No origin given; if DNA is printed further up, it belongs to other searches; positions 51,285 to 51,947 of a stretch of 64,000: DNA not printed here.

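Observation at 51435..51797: Phage-encoded methylglyoxal synthase homologue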

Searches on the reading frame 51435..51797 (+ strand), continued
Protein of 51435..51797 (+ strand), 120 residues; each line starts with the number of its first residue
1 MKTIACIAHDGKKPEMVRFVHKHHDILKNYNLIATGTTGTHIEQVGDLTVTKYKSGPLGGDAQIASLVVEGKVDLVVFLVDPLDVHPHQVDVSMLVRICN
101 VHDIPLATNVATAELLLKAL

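Call 22: find_encoding_contigs(protein=P0003, flank=8000, max_places=3)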
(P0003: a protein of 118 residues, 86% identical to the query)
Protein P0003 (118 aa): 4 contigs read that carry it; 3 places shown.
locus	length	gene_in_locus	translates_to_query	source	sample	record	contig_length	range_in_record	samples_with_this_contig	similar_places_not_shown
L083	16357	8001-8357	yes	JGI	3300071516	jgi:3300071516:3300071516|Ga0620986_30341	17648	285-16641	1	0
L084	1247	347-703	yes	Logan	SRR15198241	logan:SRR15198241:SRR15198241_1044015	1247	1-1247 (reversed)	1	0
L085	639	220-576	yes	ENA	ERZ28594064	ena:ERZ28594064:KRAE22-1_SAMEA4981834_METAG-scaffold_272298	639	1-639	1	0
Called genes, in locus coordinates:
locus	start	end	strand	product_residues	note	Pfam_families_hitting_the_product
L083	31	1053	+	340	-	-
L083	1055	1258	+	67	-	-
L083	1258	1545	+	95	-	-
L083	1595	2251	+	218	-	PF00149:Metallophos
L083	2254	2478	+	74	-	-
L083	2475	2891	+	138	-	PF13671:AAA_33 (weak)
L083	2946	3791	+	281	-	PF00156:Pribosyltran, PF14572:Pribosyl_synth (weak)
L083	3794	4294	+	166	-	PF15891:Nuc_deoxyri_tr2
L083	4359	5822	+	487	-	PF18127:NAMPT_N, PF04095:NAPRTase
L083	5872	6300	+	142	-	PF20274:cREC_REC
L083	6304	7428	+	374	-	PF21189:PHA02142, PF09414:RNA_ligase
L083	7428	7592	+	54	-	-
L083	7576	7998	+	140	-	-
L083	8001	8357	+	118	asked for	PF02142:MGS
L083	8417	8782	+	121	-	-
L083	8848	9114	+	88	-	-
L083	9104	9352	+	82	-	-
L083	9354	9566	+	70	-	-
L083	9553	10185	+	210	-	-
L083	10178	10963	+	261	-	PF00149:Metallophos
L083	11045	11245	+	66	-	-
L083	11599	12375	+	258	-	-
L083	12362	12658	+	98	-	-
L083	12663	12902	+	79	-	-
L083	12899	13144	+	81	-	-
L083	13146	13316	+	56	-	-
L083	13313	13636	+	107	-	-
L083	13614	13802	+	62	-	-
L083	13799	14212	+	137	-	-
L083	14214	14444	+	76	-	-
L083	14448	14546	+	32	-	-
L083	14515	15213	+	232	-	PF07460:NUMOD3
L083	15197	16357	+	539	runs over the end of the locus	PF00118:Cpn60_TCP1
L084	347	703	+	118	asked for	PF02142:MGS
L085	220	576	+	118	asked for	PF02142:MGS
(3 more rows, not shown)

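Call 26: find_related_loci(query=A1, collection=genome_contigs, flank=6000)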
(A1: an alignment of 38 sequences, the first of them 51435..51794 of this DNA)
Query A1 (120 aa) in genome_contigs; peptide patterns used: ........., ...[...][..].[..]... (x = any residue, [..] = any of these).
600 stretches matched a pattern (row limit reached: there are more); 593 encode a relative of the query (tblastn E <= 1e-3); the best 80 are kept; 80 distinct loci.
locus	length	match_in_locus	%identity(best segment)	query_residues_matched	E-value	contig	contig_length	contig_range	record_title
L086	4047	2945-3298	66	4-120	1e-49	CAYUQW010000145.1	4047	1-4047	MAG TPA_asm: uncultured Flavobacteriaceae bacterium isolate SRP163575_co3_147 genome assembly, contig: NODE_23592_length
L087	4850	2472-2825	66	4-120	4e-49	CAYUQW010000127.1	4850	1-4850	MAG TPA_asm: uncultured Flavobacteriaceae bacterium isolate SRP163575_co3_147 genome assembly, contig: NODE_18724_length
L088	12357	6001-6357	66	1-120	6e-48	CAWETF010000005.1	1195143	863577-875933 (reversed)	MAG: uncultured delta proteobacterium isolate MFD01476.bin.1.246 genome assembly, contig: contig_7338, whole genome shot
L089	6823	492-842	65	3-120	2e-47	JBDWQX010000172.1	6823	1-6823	MAG: Cyclobacteriaceae bacterium isolate LC.02.F.A2_479_102 LC_02_F_A2_479_102_000000000172, whole genome shotgun sequen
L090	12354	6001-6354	63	2-120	5e-46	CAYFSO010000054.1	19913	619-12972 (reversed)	MAG TPA_asm: uncultured Leptospiraceae bacterium isolate ERP107533_co1_200 genome assembly, contig: NODE_1894_length_199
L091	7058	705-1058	62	4-120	7e-46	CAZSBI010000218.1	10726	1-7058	MAG TPA_asm: uncultured Flavobacteriaceae bacterium isolate binchicken_co219_306 genome assembly, contig: k141_1603941,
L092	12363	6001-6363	61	1-120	1e-45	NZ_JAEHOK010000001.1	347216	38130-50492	Salegentibacter maritimus strain F63223 scaffold_1, whole genome shotgun sequence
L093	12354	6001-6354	64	4-120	2e-45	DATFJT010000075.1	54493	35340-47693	MAG TPA_asm: Saprospiraceae bacterium isolate SMAG_U9151 k141_303065, whole genome shotgun sequence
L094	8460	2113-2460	63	3-119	1e-45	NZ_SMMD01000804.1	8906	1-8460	Fulvivirga aurantia strain RKSG066 Contig_359, whole genome shotgun sequence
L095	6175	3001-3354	63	4-120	2e-45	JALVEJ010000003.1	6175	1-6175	MAG: Flavobacteriales bacterium isolate 134-614_metabat2_scaf2bin.100 134-614_scaffold_10187_c1, whole genome shotgun se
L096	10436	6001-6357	61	3-120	4e-45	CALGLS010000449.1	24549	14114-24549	MAG: uncultured Saprospiraceae bacterium isolate H3_Bin_METABAT__84_sub_1 genome assembly, contig: c_000000637438, whole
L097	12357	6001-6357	61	3-120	3e-45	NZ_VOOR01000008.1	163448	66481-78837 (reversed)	Phaeodactylibacter luteus strain KCTC 42180 8, whole genome shotgun sequence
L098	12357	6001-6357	63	3-120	2e-45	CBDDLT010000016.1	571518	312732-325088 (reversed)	MAG: Saprospiraceae bacterium isolate a67ac9e3-6e43-4d4d-92df-3fc28827cc44 genome assembly, contig: contig_16, whole gen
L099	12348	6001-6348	60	1-117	6e-45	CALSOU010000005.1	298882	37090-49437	MAG: uncultured Saprospiraceae bacterium isolate AK_MB52 genome assembly, contig: contig_30611_AK_MB52, whole genome sho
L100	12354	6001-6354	65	4-120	6e-45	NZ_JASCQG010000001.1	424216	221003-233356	Empedobacter sedimenti strain DT-LB-19 DL19_scaffold1, whole genome shotgun sequence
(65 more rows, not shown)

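Call 34: search_protein_families(library=pfam, proteins=[L010:4579-4986:+, L002:7960-9159:+, L004:10467-11264:+, L008:14360-15265:-, L008:9024-9737:-, L008:11538-12380:-, L008:8476-8895:+, L028:6288-7214:+, L013:3181-4500:+, L020:3799-4425:+], max_evalue=0.001)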
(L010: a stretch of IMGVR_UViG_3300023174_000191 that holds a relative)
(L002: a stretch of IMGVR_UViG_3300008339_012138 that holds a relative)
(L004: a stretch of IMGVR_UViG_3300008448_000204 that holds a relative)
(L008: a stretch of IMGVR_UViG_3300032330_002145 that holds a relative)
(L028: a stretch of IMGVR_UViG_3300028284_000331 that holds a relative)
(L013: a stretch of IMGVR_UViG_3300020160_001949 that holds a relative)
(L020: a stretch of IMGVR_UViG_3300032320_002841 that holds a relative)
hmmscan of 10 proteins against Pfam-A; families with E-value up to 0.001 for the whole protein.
L010:4579-4986:+ (136 aa): 1 family
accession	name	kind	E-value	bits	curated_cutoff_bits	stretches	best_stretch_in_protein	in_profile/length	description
PF01467.32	CTP_transf_like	-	8.9e-12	45.8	21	1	5-106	2-102/133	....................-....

L002:7960-9159:+ (400 aa): 1 family
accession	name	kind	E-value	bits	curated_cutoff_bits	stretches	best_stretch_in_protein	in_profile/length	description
PF00303.24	Thymidylat_synt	-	1.6e-91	306.6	24.3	1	7-323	2-228/266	Thymidylate synthase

L004:10467-11264:+ (266 aa): 1 family
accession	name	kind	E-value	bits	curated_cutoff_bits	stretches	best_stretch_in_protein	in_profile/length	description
PF06067.16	DUF932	-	8.2e-32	111.3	23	1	31-253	5-223/227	Domain of unknown function (DUF932)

L008:14360-15265:- (302 aa): 1 family
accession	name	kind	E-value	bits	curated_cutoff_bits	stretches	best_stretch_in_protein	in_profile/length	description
PF07068.17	Gp23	-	3.3e-64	218.1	24.4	1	42-287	117-356/376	Major capsid protein Gp23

L008:9024-9737:- (238 aa): 0 families

L008:11538-12380:- (281 aa): 0 families

L008:8476-8895:+ (140 aa): 0 families

L028:6288-7214:+ (309 aa): 6 families
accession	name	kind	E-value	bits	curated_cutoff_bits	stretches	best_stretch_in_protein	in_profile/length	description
PF01370.27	Epimerase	-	1.7e-52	178.7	20.9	1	3-237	1-240/240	NAD dependent epimerase/dehydratase family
PF16363.11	GDP_Man_Dehyd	-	2.9e-47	162.2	27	1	4-297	1-329/332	GDP-mannose 4,6 dehydratase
PF01073.25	3Beta_HSD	-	2.7e-19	69.7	22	1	4-213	1-217/280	3-beta hydroxysteroid dehydrogenase/isomerase family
PF02719.21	Polysacc_synt_2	-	3.1e-14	53.3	20.2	1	3-119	1-130/293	Polysaccharide biosynthesis protein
PF07993.18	NAD_binding_4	-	2.8e-13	50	20.1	1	64-173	87-205/258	Male sterility protein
PF04321.23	RmlD_sub_bind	-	9.5e-12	45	27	1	1-252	1-228/287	RmlD substrate binding domain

L013:3181-4500:+ (440 aa): 0 families

L020:3799-4425:+ (209 aa): 2 families
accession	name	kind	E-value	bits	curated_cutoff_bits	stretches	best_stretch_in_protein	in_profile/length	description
PF10544.15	T5orf172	-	1.7e-13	51.4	20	1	106-195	1-99/101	T5orf172 domain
PF13455.12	MUG113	-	6.1e-08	33.6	22.3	1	120-194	1-71/73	Meiotically up-regulated gene 113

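Call 36: search_protein_families(library=ncbifam, proteins=[L035:10641-11132:+, L074:10806-11201:+, L010:4579-4986:+, L074:10373-10801:+, L035:11132-12058:+, L035:12369-13307:+, L035:8047-9915:+], max_evalue=0.0001)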
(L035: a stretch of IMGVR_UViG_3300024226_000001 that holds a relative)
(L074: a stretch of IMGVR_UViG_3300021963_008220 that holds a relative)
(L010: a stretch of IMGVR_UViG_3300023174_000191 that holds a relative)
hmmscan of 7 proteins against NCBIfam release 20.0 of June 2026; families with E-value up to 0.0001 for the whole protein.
L035:10641-11132:+ (164 aa): 4 families
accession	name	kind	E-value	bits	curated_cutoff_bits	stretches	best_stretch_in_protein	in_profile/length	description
TIGR02199.1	rfaE_dom_II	equivalog_domain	6.6e-19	68.2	181.5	1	3-111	8-116/144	D-glycero-beta-D-manno-heptose 1-phosphate adenylyltransferase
TIGR01518.1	g3p_cytidyltrns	equivalog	3.3e-18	66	165.4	1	11-131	3-123/125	glycerol-3-phosphate cytidylyltransferase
NF008454.0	PRK11316.1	equivalog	1.6e-13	50.1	521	1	4-133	338-471/475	bifunctional D-glycero-beta-D-manno-heptose-7-phosphate kinase/D-glycero-beta-D-manno-heptose 1-phosphate adenylyltransferase HldE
TIGR00125.1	cyt_tran_rel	domain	2.1e-11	43.8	27.7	1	8-74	1-65/65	adenylyltransferase/cytidyltransferase family protein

L074:10806-11201:+ (132 aa): 4 families
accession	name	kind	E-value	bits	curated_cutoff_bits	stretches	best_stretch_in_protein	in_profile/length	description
TIGR02199.1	rfaE_dom_II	equivalog_domain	1.9e-15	57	181.5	1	4-105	15-116/144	D-glycero-beta-D-manno-heptose 1-phosphate adenylyltransferase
TIGR01518.1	g3p_cytidyltrns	equivalog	5.6e-13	49.1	165.4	1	4-125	2-123/125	glycerol-3-phosphate cytidylyltransferase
NF008454.0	PRK11316.1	equivalog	3.6e-11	42.3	521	1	6-122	346-466/475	bifunctional D-glycero-beta-D-manno-heptose-7-phosphate kinase/D-glycero-beta-D-manno-heptose 1-phosphate adenylyltransferase HldE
TIGR00125.1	cyt_tran_rel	domain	2.4e-09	37.2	27.7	1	3-67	2-64/65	adenylyltransferase/cytidyltransferase family protein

L010:4579-4986:+ (136 aa): 4 families
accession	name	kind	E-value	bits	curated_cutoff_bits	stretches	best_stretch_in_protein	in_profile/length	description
TIGR02199.1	rfaE_dom_II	equivalog_domain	4.8e-16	58.9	181.5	1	4-104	15-115/144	D-glycero-beta-D-manno-heptose 1-phosphate adenylyltransferase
TIGR01518.1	g3p_cytidyltrns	equivalog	1.2e-13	51.2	165.4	1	4-126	2-124/125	glycerol-3-phosphate cytidylyltransferase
TIGR00125.1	cyt_tran_rel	domain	5.4e-10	39.3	27.7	1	3-66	2-63/65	adenylyltransferase/cytidyltransferase family protein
NF008454.0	PRK11316.1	equivalog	1.7e-09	36.8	521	1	6-105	346-445/475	bifunctional D-glycero-beta-D-manno-heptose-7-phosphate kinase/D-glycero-beta-D-manno-heptose 1-phosphate adenylyltransferase HldE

L074:10373-10801:+ (143 aa): 1 family
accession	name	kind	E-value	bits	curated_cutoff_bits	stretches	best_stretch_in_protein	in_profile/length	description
NF007970.0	PRK10694.1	equivalog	1.9e-08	34.3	162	1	13-118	22-129/133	acyl-CoA thioester hydrolase YciA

L035:11132-12058:+ (309 aa): 21 families
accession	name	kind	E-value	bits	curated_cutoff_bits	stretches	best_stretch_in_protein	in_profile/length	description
TIGR01181.1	dTDP_gluc_dehyt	equivalog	3e-95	319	365.1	1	2-299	1-306/321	dTDP-glucose 4,6-dehydratase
NF007490.0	PRK10084.1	subfamily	6.2e-64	216.3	649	1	1-296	1-326/361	dTDP-glucose 4,6-dehydratase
NF007582.0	PRK10217.1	equivalog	1.1e-61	208.9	698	1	2-295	3-322/355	dTDP-glucose 4,6-dehydratase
TIGR04180.1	EDH_00030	hypoth_equivalog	8.1e-37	126.9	475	1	3-268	1-269/297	NAD-dependent 4,6-dehydratase LegB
TIGR01179.1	galE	equivalog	4.5e-29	101.3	262.3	1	2-286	1-306/332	UDP-glucose 4-epimerase GalE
TIGR02197.1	heptose_epim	equivalog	1.9e-23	83.1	274.6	1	3-264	1-269/316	ADP-glyceromanno-heptose 6-epimerase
TIGR02622.1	CDP_4_6_dhtase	equivalog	2.7e-15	56.4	278.45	1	27-288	40-314/352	CDP-glucose 4,6-dehydratase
NF007956.0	PRK10675.1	subfamily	2.6e-13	49.8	394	1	1-179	1-184/338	UDP-glucose 4-epimerase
TIGR01214.1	rmlD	equivalog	1.1e-11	44.4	224.05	1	2-205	1-179/285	dTDP-4-dehydrorhamnose reductase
TIGR01777.1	yfcH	hypoth_equivalog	1.6e-11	44.3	207.35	1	3-282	1-272/292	TIGR01777 family oxidoreductase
NF043036.1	ErythonDh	equivalog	1e-10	41.3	325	1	1-160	1-164/321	D-erythronate dehydrogenase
NF011728.1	PRK15181.1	equivalog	1.6e-10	40.6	760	1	2-233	17-260/348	Vi polysaccharide biosynthesis UDP-N-acetylglucosaminuronic acid C-4 epimerase TviC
TIGR03589.1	PseB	equivalog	8.4e-10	38.1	407.75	1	3-232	7-222/324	UDP-N-acetylglucosamine 4,6-dehydratase (inverting)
NF047922.1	GDPFucSynFcl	equivalog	1.6e-09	37.7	500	1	87-293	76-290/308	GDP-L-fucose synthase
NF042423.1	oxyalk_red_Shew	equivalog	1.7e-09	37.2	580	1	2-197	10-194/331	2-alkyl-3-oxoalkanoate reductase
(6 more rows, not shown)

L035:12369-13307:+ (313 aa): 0 families

L035:8047-9915:+ (623 aa): 0 families

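Call 50: predict_structure(alignment_id=A2)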
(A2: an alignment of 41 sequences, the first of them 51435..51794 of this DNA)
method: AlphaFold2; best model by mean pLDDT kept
length: 120 residues; sequences in the alignment: 41
mean_pLDDT: 90.7   pTM: 0.86
mean pLDDT of the five models: 90.7, 89.7, 88.8, 88.4, 88.0
residues with pLDDT >= 90: 85; 70-90: 29; 50-70: 6; < 50: 0
segments of 3 or more residues with pLDDT < 50: none
pLDDT, mean of each block of 10 residues (from residue 1): 94 94 94 93 88 85 94 96 69 90 96 95
secondary structure, 60 per line:
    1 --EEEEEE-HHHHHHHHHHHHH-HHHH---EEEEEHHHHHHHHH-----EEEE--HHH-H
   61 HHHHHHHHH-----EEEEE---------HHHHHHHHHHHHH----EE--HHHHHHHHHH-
elements in order: E3-8 H10-22 H24-27 E31-35 H36-44 E50-53 H60-69 E75-79 H89-101 H110-119

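Call 53: fold_search(model_id=the predicted structure, library=pdb)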
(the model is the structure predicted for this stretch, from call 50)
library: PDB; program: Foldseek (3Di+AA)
matches with E <= 10: 1534; with E <= 0.001: 40
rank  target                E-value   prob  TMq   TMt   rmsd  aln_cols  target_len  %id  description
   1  6f2c_A                1.6e-16  1.00  0.95  0.92   1.0       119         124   52  Methylglyoxal synthase MgsA from Bacillus subtilis (released 2018-03-07)
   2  1wo8_A                2.1e-16  1.00  0.95  0.91   0.9       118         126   56  Crystal structure of methylglyoxal synthase from Thermus thermophilus HB8 (released 2005-08-23)
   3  2x8w                  4.9e-16  1.00  0.94  0.91   1.1       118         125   51  The Crystal Structure of Methylglyoxal Synthase from Thermus sp. GH5 Bound to Malonate. (released 2011-03-23)
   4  6f2c_G                5.7e-16  1.00  0.95  0.93   1.0       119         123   52  Methylglyoxal synthase MgsA from Bacillus subtilis (released 2018-03-07)
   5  6f2c_B                5.7e-16  1.00  0.96  0.94   1.1       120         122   52  Methylglyoxal synthase MgsA from Bacillus subtilis (released 2018-03-07)
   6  1wo8_B                6.5e-16  1.00  0.95  0.93   1.0       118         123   56  Crystal structure of methylglyoxal synthase from Thermus thermophilus HB8 (released 2005-08-23)
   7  6f2c_I                6.9e-16  1.00  0.95  0.93   1.0       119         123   52  Methylglyoxal synthase MgsA from Bacillus subtilis (released 2018-03-07)
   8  8u2v_B                9.0e-16  1.00  0.95  0.90   1.0       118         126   56  Crystal Structure of methylglyoxal synthase from Borrelia burgdorferi (released 2023-09-13)
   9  8u2v_A                9.7e-16  1.00  0.95  0.90   1.0       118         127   56  Crystal Structure of methylglyoxal synthase from Borrelia burgdorferi (released 2023-09-13)
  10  1wo8_E                1.3e-15  1.00  0.94  0.93   0.9       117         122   56  Crystal structure of methylglyoxal synthase from Thermus thermophilus HB8 (released 2005-08-23)
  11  2xw6_C                6.3e-15  1.00  0.92  0.90   1.7       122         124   50  The Crystal Structure of Methylglyoxal Synthase from Thermus sp. GH5 Bound to Phosphate Ion. (released 2011-11-09)
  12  2xw6_B                8.8e-15  1.00  0.92  0.87   1.7       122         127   50  The Crystal Structure of Methylglyoxal Synthase from Thermus sp. GH5 Bound to Phosphate Ion. (released 2011-11-09)
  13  2xw6_A                2.1e-14  1.00  0.93  0.86   1.7       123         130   50  The Crystal Structure of Methylglyoxal Synthase from Thermus sp. GH5 Bound to Phosphate Ion. (released 2011-11-09)
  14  6phe_B                8.9e-13  1.00  0.91  0.72   1.6       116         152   46  Crystal structure of Methylglyoxal synthase from Elizabethkingia anophelis NUHP1 (released 2019-07-24)
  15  6phe_A                9.5e-13  1.00  0.91  0.73   1.6       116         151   46  Crystal structure of Methylglyoxal synthase from Elizabethkingia anophelis NUHP1 (released 2019-07-24)
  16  1b93_A                1.2e-12  1.00  0.93  0.76   1.1       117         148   44  METHYLGLYOXAL SYNTHASE FROM ESCHERICHIA COLI (released 1999-03-16)
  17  1b93_C                1.3e-12  1.00  0.94  0.78   1.0       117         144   44  METHYLGLYOXAL SYNTHASE FROM ESCHERICHIA COLI (released 1999-03-16)
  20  1b93_B                2.3e-12  1.00  0.94  0.75   1.0       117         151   44  METHYLGLYOXAL SYNTHASE FROM ESCHERICHIA COLI (released 1999-03-16)
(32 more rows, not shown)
